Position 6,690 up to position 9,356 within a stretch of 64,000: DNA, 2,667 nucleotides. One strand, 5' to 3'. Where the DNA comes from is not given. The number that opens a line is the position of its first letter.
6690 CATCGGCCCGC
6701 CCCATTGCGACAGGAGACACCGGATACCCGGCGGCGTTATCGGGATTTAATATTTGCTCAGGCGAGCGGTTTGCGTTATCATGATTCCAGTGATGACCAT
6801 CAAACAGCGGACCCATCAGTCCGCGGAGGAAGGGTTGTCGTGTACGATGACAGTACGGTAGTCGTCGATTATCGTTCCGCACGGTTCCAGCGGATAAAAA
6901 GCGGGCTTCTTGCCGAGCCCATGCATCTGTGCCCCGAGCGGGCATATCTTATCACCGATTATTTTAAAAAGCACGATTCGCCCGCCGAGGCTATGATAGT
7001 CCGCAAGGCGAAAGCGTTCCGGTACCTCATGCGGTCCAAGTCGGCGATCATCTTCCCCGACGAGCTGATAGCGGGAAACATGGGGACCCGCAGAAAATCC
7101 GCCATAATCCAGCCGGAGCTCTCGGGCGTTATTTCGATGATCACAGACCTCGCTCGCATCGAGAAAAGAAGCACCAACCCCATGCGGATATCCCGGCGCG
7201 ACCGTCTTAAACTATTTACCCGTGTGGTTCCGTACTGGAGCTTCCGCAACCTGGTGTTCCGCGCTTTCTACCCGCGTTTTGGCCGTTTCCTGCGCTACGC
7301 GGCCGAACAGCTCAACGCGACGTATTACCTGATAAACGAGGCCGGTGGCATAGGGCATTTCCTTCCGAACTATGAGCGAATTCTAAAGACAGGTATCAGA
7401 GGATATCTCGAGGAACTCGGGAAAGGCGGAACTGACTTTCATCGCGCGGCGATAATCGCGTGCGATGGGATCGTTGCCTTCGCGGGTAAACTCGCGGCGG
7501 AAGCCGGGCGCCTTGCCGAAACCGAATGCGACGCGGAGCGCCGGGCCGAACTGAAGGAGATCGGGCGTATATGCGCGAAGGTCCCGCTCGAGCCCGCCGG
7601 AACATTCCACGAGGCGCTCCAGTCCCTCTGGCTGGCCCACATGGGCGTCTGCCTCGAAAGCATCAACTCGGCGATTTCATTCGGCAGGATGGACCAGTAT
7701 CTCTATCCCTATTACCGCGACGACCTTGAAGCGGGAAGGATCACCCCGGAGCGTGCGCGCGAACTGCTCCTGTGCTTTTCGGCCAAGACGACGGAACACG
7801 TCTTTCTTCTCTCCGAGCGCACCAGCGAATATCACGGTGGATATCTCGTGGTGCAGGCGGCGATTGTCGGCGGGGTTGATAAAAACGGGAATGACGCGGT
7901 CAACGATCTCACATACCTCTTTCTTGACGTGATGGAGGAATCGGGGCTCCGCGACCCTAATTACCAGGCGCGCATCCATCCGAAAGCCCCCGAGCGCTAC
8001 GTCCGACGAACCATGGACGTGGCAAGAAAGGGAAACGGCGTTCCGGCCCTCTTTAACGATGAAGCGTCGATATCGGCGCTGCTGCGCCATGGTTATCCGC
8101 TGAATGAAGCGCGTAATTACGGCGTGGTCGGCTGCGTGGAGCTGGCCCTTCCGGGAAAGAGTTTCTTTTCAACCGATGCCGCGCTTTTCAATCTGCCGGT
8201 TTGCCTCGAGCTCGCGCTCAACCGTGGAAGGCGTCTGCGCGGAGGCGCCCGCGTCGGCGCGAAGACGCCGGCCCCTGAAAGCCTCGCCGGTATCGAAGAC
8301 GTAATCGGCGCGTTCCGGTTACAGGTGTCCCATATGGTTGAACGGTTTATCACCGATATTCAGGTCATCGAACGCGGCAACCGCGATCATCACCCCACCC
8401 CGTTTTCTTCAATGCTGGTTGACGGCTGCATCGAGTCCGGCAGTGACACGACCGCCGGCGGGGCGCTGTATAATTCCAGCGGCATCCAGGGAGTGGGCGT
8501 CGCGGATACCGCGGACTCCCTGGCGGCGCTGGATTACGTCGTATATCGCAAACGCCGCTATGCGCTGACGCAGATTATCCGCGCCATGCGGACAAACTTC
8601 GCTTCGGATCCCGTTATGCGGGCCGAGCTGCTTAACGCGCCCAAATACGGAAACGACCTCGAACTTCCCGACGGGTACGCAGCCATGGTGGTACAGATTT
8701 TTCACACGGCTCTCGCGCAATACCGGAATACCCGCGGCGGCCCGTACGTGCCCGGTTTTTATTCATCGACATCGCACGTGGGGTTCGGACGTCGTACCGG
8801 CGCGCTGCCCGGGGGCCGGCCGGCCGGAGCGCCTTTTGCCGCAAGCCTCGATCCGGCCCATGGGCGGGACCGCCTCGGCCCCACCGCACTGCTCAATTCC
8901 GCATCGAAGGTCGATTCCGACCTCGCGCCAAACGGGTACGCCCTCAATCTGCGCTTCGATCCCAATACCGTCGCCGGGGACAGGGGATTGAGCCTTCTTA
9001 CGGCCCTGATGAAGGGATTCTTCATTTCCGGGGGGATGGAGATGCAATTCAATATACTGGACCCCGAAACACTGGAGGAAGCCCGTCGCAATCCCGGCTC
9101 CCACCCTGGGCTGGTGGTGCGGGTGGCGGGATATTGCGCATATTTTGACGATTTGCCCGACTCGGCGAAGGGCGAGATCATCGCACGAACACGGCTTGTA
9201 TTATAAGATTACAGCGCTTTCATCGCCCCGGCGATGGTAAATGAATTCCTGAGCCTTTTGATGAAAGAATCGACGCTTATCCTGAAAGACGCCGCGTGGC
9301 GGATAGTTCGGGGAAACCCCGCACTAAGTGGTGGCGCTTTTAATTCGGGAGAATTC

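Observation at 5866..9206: Orphan glycyl-radical enzyme of the GCVE (dehydratase/lyase) class with no activating enzyme nearby, next to a secreted discoidin-like protein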

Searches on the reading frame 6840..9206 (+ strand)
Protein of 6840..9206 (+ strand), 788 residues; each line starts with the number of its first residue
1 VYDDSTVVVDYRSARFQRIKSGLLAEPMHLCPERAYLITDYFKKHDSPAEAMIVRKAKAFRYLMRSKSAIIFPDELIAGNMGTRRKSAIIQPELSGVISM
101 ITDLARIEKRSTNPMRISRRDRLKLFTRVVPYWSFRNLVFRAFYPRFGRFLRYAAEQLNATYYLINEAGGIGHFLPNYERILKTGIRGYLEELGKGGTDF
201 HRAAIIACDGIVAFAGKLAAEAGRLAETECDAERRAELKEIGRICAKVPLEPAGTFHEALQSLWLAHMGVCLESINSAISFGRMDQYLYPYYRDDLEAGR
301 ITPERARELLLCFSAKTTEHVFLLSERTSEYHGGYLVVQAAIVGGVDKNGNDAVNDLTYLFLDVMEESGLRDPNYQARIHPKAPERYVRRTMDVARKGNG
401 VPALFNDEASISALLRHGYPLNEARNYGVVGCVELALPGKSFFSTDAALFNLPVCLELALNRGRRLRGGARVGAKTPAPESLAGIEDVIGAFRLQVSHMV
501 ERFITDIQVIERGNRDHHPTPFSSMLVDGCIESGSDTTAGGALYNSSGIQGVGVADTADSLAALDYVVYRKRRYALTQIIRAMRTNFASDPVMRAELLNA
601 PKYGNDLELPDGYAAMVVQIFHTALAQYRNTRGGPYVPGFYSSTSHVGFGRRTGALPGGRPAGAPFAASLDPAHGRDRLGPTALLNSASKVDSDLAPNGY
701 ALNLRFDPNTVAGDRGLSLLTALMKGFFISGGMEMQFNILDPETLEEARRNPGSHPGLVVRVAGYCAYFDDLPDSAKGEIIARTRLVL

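Call 6: search_protein_families(library=pfam, proteins=[window:6840-9206:+], max_evalue=0.01)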
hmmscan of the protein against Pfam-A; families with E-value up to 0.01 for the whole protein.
window:6840-9206:+ (788 aa): 2 families
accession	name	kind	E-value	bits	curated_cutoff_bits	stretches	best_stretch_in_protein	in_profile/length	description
PF02901.20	PFL-like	-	3.5e-172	574.9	24.3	1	15-650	4-647/647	Pyruvate formate lyase-like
PF01228.26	Gly_radical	-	1.7e-25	90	22.2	1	667-769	2-105/106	Glycine radical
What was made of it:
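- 6840..9206 (+): Glycyl-radical enzyme, 788 aa (HSV96502.1), from an uncharacterised clade of the CXE eliminase/isomerase class. Pfam PFL-like 575 bits and Gly_radical 90 bits (call 6).
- Checked: ORF 6840-9206(+) starts with GTG, has GGAGGA at 6825-6830, and encodes 788 aa. It scores Pfam PFL-like 575 bits and Gly_radical 90 bits (call 6).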

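Call 7: search_protein_families(library=ncbifam, proteins=[window:6840-9206:+], max_evalue=0.01)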
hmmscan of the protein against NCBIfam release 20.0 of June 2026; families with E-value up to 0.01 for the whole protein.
window:6840-9206:+ (788 aa): 12 families
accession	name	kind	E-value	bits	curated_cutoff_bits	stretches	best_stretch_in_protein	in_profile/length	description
TIGR01774.1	PFL2-3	subfamily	1e-185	619.3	678.2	1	14-785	4-783/786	formate C-acetyltransferase/glycerol dehydratase family glycyl radical enzyme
NF043068.1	glycl_HYPD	equivalog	5.2e-146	487.8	1100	1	16-784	4-780/784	trans-4-hydroxy-L-proline dehydratase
NF007437.0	PRK09983.1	equivalog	7e-144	480.7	1109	1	14-785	3-762/765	formate C-acetyltransferase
TIGR04394.1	choline_CutC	equivalog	9e-143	477.6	1050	1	14-786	3-786/789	choline trimethylamine-lyase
NF048011.1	SfplDhtHpsGDes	equivalog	1.2e-141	473.7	1000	1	29-785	39-818/821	(2S)-3-sulfopropanediol dehydratase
NF048009.1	SfplDhtHpfGKleb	equivalog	7.9e-136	454.3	1000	1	14-786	26-822/824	(2S)-3-sulfopropanediol dehydratase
NF033718.1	indole_decarb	equivalog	2.5e-100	337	1100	3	200-588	256-645/868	indoleacetate decarboxylase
NF033715.1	glycyl_HPDL_Lrg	equivalog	1e-75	255.2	1150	2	199-588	270-679/901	4-hydroxyphenylacetate decarboxylase large subunit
TIGR01255.1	pyr_form_ly_1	equivalog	1.2e-41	143.1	994.2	1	238-784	215-739/744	formate C-acetyltransferase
NF038360.1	rad_fix_GrcA3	exception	2.1e-09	37.3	158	1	720-784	9-73/78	autonomous glycyl radical cofactor GrcA3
TIGR04365.1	spare_glycyl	equivalog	4.4e-08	33.4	170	1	729-784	66-121/126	autonomous glycyl radical cofactor GrcA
NF008341.1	PRK11127.1-1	equivalog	1.4e-06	28.2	145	1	735-784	26-75/80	autonomous glycyl radical cofactor GrcA2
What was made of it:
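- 6840..9206 (+): TIGR01774 scores 619 bits, below its 678 cutoff (call 7).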

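Call 9: find_encoding_contigs(protein=window:6840-9206:+, flank=10000, max_places=6)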
Protein window:6840-9206:+ (788 aa): 1 contig read that carries it; 1 place shown.
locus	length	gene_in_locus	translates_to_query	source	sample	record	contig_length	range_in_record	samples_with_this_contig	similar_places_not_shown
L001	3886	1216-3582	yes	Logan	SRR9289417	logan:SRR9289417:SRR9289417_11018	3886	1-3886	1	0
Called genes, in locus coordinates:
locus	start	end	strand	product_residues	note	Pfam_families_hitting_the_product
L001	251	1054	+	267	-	PF25302:NADase_transloc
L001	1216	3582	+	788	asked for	PF02901:PFL-like, PF01228:Gly_radical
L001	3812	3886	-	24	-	?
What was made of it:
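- Checked: Public gene calls use the same start (call 9).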

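Call 10: find_homologous_proteins(query=window:6840-9203:+, max_evalue=1e-20)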
Query window:6840-9203:+ (788 aa): 1721 proteins with E <= 1e-20 among 8000 candidates; the best 120 are listed.
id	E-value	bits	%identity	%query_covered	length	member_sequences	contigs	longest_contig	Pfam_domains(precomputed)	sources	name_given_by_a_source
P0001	0.0e+0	1795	100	100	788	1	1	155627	PF02901.21,PF01228.27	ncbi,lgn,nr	ncbi:MAG TPA: pyruvate formate lyase family protein [Spirochaetota bacterium]|nr:pyruvate formate ly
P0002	0.0e+0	1612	89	100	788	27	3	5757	PF02901.21,PF01228.27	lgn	-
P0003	0.0e+0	1545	89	97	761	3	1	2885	PF02901.21,PF01228.27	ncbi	-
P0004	0.0e+0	1495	82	100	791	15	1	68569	PF02901.21,PF01228.27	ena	-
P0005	0.0e+0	1486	85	97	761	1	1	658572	PF02901.21,PF01228.27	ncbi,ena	-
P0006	0.0e+0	1470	81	100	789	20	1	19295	PF02901.21,PF01228.27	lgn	-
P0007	0.0e+0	1423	78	100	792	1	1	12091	PF02901.21,PF01228.27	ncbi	-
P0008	0.0e+0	1289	73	98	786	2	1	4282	PF02901.21,PF01228.27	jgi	jgi:pyruvate formate-lyase/glycerol dehydratase family glycyl radical enzyme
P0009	0.0e+0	1282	72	98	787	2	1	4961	PF02901.21,PF01228.27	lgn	-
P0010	0.0e+0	1279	72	98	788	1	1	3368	PF02901.21,PF01228.27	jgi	-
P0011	0.0e+0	1278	72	98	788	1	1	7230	PF02901.21,PF01228.27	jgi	jgi:pyruvate formate-lyase/glycerol dehydratase family glycyl radical enzyme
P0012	0.0e+0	1275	72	98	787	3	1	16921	PF02901.21,PF01228.27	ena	-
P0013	0.0e+0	1269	72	98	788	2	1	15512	PF02901.21,PF01228.27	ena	-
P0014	0.0e+0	1268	71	100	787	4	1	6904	PF02901.21,PF01228.27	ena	-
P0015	0.0e+0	1268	72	98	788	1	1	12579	PF02901.21,PF01228.27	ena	-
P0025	0.0e+0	1254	71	98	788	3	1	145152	PF02901.21,PF01228.27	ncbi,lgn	-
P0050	0.0e+0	1229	69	99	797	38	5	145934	PF02901.21,PF01228.27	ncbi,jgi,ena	jgi:formate C-acetyltransferase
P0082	0.0e+0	1200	68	98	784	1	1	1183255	PF02901.21,PF01228.27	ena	-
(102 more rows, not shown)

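Call 11: find_encoding_contigs(protein=P0005, flank=10000, max_places=3)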
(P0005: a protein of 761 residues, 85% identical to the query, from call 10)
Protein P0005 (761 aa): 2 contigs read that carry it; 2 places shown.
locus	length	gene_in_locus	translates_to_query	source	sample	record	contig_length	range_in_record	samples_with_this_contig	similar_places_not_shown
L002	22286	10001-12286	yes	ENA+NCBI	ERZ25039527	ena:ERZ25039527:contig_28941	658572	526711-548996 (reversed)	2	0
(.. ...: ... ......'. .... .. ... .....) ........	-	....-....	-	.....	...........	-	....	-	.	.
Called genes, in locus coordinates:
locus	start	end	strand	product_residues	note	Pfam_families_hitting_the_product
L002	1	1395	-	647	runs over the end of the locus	PF00012:HSP70, PF06723:MreB_Mbl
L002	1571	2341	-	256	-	PF01025:GrpE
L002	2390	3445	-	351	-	PF01628:HrcA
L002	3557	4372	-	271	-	-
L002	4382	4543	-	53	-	-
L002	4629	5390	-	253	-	PF23441:SDR, PF00106:adh_short, PF08659:KR, PF13561:adh_short_C2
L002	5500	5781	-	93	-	-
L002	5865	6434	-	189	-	PF13669:Glyoxalase_4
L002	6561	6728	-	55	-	-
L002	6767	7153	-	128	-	PF12646:DUF3783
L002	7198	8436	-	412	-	PF04389:Peptidase_M28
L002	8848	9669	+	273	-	PF25302:NADase_transloc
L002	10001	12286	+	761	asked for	PF02901:PFL-like, PF01228:Gly_radical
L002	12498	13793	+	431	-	PF07690:MFS_1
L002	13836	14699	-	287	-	PF21088:MS_channel_1st, PF00924:MS_channel_2nd, PF21082:MS_channel_3rd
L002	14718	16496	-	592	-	PF03600:CitMHS, PF02080:TrkA_C, PF00939:Na_sulph_symp, PF03600:CitMHS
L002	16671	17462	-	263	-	PF00106:adh_short, PF08659:KR, PF13561:adh_short_C2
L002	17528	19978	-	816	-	PF19864:Radical_SAM_N2, PF04055:Radical_SAM, PF10105:DUF2344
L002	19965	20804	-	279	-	PF00398:RrnaAD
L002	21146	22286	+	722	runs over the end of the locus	PF12437:GSIII_N, PF00120:Gln-synt_C, PF18318:Gln-synt_C-ter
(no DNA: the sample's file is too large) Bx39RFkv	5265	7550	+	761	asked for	PF02901:PFL-like, PF01228:Gly_radical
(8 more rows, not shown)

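Call 12: find_encoding_contigs(protein=P0004, flank=10000, max_places=3)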
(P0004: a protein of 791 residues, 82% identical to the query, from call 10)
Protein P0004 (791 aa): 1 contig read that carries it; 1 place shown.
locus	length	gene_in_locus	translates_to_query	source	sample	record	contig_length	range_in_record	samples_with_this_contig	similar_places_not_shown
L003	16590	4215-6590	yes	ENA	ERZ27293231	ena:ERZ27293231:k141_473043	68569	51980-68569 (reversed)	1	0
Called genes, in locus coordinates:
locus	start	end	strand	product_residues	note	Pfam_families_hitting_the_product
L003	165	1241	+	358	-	-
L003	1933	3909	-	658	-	PF00501:AMP-binding, PF23562:AMP-binding_C_3 (faint)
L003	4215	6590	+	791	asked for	PF02901:PFL-like, PF01228:Gly_radical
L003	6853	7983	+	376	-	PF00850:Hist_deacetyl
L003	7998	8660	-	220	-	PF00149:Metallophos, PF12850:Metallophos_2, PF14582:Metallophos_3 (faint)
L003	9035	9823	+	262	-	PF01026:TatD_DNase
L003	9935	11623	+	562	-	PF00890:FAD_binding_2, PF02910:Succ_DH_flav_C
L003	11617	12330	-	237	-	PF20108:DUF6498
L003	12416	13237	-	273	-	PF04909:Amidohydro_2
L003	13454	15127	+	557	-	PF04055:Radical_SAM (faint), PF08497:Radical_SAM_N, PF11842:DUF3362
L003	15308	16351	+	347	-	PF00154:RecA_N, PF08423:Rad51, PF06745:ATPase (faint), PF27531:MT3502_N (weak), PF21096:RecA_C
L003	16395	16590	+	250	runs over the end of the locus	PF00557:Peptidase_M24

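Call 13: find_encoding_contigs(protein=P0025, flank=10000, max_places=2)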
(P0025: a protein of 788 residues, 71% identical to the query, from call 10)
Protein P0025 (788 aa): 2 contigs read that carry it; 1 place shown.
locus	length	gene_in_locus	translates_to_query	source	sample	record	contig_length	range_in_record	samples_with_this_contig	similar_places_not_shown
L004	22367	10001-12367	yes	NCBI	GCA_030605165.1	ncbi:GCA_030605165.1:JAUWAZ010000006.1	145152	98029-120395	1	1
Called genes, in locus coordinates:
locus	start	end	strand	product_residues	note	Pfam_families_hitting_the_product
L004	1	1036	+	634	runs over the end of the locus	PF00501:AMP-binding, PF23562:AMP-binding_C_3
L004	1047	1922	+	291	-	PF02653:BPD_transp_2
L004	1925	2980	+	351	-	PF02653:BPD_transp_2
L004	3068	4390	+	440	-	PF13458:Peripla_BP_6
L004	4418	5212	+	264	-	PF00005:ABC_tran, PF13304:AAA_21 (faint)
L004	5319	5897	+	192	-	PF13452:FAS1_DH_region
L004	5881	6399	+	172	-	PF01575:MaoC_dehydratas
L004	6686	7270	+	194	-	PF13452:FAS1_DH_region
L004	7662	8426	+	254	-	PF00106:adh_short, PF08659:KR, PF13561:adh_short_C2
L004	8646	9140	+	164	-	PF00149:Metallophos (faint), PF12850:Metallophos_2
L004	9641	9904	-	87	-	-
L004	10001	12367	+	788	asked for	PF02901:PFL-like, PF01228:Gly_radical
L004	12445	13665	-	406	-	PF03060:NMO, PF01070:FMN_dh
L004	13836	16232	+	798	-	PF02901:PFL-like, PF01228:Gly_radical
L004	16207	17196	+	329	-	PF13237:Fer4_10 (faint), PF12838:Fer4_7, PF13187:Fer4_9 (weak), PF14697:Fer4_21 (weak), PF00037:Fer4, PF04055:Radical_SAM, PF12837:Fer4_6 (weak), PF13353:Fer4_12 (weak), +1 more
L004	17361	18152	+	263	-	PF00378:ECH_1, PF16113:ECH_2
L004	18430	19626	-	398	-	PF12705:PDDEXK_1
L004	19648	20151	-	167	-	PF13482:RNase_H_2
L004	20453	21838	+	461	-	PF05977:MFS_3, PF00083:Sugar_tr, PF07690:MFS_1, PF12832:MFS_1_like (faint), PF07690:MFS_1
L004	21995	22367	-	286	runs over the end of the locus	PF02645:DegV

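Call 14: find_encoding_contigs(protein=P0082, flank=10000, max_places=2)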
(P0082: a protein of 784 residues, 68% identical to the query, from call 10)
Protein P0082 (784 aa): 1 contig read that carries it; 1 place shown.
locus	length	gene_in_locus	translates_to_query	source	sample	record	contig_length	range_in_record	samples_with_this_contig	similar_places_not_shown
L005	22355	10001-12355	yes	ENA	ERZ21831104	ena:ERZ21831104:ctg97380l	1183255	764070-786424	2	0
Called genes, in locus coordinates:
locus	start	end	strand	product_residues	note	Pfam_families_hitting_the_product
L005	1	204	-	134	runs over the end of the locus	PF00072:Response_reg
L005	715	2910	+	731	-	PF13549:ATP-grasp_5, PF02629:CoA_binding (weak), PF13380:CoA_binding_2, PF13607:Succ_CoA_lig, PF19045:Ligase_CoA_2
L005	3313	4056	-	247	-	PF02348:CTP_transf_3, PF12804:NTP_transf_3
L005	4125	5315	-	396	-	PF01041:DegT_DnrJ_EryC1, PF01053:Cys_Met_Meta_PP (weak), PF01212:Beta_elim_lyase (weak), PF00155:Aminotran_1_2 (weak)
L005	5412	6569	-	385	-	PF00465:Fe-ADH, PF13685:Fe-ADH_2, PF25137:ADH_Fe_C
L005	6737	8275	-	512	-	PF00583:Acetyltransf_1 (weak), PF00795:CN_hydrolase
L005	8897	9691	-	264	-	PF02754:CCG (weak)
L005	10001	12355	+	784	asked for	PF02901:PFL-like, PF01228:Gly_radical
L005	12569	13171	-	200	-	PF00583:Acetyltransf_1 (weak), PF13302:Acetyltransf_3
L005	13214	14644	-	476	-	PF00133:tRNA-synt_1 (faint), PF01406:tRNA-synt_1e, PF01921:tRNA-synt_1f (faint), PF09334:tRNA-synt_1g (weak), PF09190:DALR_2, PF23493:CysS_C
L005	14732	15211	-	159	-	PF02542:YgbB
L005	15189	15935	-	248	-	PF01128:IspD, PF12804:NTP_transf_3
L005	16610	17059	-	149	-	PF00075:RNase_H, PF13456:RVT_3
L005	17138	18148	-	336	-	PF00044:Gp_dh_N, PF02800:Gp_dh_C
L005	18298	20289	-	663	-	PF00111:Fer2, PF17650:RACo_linker, PF17651:Raco_middle, PF14574:RACo_C_ter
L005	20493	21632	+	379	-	PF01041:DegT_DnrJ_EryC1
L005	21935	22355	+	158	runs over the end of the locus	PF02085:Cytochrom_CIII, PF14522:Cytochrome_C7 (faint)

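Call 15: find_encoding_contigs(protein=P0050, flank=10000, max_places=3)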
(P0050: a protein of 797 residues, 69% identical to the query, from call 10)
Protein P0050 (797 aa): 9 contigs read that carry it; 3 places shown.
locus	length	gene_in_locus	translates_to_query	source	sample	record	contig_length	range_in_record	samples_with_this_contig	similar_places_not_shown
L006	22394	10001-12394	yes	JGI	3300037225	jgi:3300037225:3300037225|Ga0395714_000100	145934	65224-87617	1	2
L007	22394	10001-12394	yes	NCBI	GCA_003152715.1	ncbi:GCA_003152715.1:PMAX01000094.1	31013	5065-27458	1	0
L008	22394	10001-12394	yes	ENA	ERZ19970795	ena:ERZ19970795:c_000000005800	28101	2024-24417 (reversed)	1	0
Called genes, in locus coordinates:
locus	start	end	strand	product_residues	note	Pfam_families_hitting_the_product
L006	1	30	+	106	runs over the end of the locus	PF27236:AF_0334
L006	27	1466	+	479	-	PF11794:HpaB_N, PF03241:HpaB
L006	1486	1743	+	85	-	-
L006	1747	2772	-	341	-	-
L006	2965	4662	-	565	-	PF00656:Peptidase_C14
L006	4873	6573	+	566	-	PF00749:tRNA-synt_1c, PF03950:tRNA-synt_1c_C, PF20974:tRNA-synt_1c_C2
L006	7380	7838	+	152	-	PF07603:Lcl_C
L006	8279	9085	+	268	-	PF00106:adh_short, PF08659:KR, PF13561:adh_short_C2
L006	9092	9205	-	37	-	-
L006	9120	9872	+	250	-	PF01553:Acyltransferase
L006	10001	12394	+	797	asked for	PF02901:PFL-like, PF01228:Gly_radical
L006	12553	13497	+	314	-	PF04072:LCM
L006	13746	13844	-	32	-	-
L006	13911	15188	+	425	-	PF04403:PqiA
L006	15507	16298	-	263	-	PF01144:CoA_trans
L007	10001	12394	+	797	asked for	PF02901:PFL-like, PF01228:Gly_radical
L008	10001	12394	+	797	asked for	PF02901:PFL-like, PF01228:Gly_radical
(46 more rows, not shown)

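Call 17: search_solved_structures(query=window:6840-9203:+, max_evalue=1e-10, show_alignments=0)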
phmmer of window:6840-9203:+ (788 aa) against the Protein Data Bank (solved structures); distinct sequences matched with E-value up to 1e-10: 36.
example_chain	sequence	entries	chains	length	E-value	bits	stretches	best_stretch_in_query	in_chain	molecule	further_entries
2f3o_A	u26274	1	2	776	1e-146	493.6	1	24-783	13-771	pyruvate formate-lyase 2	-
9f3w_A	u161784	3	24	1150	1.8e-146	492.7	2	6-785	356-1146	Choline trimethylamine-lyase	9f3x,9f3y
1r8w_A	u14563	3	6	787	2.9e-140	472.2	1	15-787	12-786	glycerol dehydratase | B12-independent glycerol dehydratase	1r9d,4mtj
5i2a_A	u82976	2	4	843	1.7e-134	453.2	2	11-588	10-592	Diol-dehydratase | Diol dehydratase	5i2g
9rco_A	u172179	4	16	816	2.8e-130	439.2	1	14-785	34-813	Glycyl radical protein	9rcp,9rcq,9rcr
8id0_A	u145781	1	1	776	7.7e-130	437.8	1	13-784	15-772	formate C-acetyltransferase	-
8yjo_A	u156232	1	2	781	2e-125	423.2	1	14-785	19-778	Probable dehydratase PflD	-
5a0u_A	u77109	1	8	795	4.2e-124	418.8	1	8-785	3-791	CHOLINE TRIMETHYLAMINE LYASE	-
5a0z_A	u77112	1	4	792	9.1e-124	417.7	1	14-785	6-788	CHOLINE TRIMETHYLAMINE LYASE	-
9r0v_A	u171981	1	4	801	1.5e-121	410.4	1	10-786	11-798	Choline trimethylamine-lyase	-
9ht9_A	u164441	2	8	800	1.6e-121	410.3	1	12-786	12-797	Choline trimethylamine-lyase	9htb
6vue_A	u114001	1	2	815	1.7e-121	410.1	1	12-786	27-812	Choline trimethylamine-lyase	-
5fau_A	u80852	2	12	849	1.8e-121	410.1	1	10-786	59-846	Choline trimethylamine-lyase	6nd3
5fay_A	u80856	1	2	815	4.4e-121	408.8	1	12-786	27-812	Choline trimethylamine-lyase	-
5fav_A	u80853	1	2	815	4.5e-121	408.8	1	12-786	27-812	Choline trimethylamine-lyase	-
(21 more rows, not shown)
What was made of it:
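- On X-succinate synthases: 207-211 bits to 4PKC and 9O8U (call 17).
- Closest known: Choline TMA-lyase CutC, HypD, and IslA/IseG/HpsG/HpfG. Same: Same CXE eliminase class, with similar overall scores (333-493 bits, call 17).
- GD and PD are among the best PDB matches (472 and 453 bits, call 17).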
